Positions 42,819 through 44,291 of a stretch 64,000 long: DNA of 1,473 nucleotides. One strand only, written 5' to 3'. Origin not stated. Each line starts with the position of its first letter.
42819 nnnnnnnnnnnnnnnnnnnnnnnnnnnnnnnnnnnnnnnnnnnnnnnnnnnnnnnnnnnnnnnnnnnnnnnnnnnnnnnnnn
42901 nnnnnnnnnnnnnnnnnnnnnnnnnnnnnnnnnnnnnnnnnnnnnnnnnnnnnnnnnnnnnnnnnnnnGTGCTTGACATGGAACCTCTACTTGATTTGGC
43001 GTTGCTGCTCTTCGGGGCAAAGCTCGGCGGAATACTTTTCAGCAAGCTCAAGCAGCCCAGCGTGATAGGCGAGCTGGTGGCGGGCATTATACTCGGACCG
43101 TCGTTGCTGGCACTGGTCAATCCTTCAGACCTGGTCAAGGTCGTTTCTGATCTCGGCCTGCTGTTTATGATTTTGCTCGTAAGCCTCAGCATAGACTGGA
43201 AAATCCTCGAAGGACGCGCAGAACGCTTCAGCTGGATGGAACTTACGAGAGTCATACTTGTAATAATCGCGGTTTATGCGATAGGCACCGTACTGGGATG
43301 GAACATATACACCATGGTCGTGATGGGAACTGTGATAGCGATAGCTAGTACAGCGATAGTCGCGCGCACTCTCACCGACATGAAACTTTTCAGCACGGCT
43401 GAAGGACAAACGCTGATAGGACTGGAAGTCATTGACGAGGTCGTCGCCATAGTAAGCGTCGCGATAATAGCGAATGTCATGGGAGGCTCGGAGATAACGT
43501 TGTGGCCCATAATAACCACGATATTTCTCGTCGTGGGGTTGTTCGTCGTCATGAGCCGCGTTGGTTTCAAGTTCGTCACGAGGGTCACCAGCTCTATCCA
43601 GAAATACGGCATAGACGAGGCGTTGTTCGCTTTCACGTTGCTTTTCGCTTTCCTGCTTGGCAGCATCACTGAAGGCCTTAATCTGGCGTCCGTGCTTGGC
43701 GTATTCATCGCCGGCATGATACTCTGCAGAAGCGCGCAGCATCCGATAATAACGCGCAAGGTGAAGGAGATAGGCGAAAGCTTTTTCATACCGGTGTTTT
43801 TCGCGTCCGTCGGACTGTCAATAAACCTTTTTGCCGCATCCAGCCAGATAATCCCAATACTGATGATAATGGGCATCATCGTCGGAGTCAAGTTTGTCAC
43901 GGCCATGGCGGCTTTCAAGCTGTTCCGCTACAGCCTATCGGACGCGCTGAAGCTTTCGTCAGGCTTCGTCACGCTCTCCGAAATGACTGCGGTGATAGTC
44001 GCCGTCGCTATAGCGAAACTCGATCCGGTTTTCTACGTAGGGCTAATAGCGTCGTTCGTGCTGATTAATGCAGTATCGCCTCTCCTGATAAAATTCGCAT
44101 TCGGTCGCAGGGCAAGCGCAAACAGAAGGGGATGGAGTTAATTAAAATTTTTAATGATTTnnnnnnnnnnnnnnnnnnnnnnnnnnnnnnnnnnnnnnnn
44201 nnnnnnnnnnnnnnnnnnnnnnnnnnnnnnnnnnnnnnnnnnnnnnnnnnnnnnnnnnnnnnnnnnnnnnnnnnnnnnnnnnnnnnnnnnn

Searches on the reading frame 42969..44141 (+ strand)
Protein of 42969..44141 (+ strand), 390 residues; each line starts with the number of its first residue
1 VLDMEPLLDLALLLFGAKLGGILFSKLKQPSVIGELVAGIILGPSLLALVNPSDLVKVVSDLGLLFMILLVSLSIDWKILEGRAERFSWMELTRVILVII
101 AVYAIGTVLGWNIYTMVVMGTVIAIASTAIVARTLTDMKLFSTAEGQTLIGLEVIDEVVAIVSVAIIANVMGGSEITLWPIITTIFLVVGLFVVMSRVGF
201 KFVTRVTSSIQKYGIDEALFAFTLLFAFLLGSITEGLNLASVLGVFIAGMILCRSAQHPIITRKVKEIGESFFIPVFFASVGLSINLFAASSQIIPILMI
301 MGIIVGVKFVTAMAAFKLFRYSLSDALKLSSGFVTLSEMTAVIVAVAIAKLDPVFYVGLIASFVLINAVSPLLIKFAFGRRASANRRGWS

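Call 37: search_protein_families(library=pfam, proteins=[window:42969-44141:+], max_evalue=0.01)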
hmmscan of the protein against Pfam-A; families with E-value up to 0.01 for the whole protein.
window:42969-44141:+ (390 aa): 1 family
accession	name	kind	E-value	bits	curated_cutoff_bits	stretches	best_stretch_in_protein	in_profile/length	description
PF00999.27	Na_H_Exchanger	-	8.5e-49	166.8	26.2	1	17-369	4-363/375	Sodium/hydrogen exchanger, transmembrane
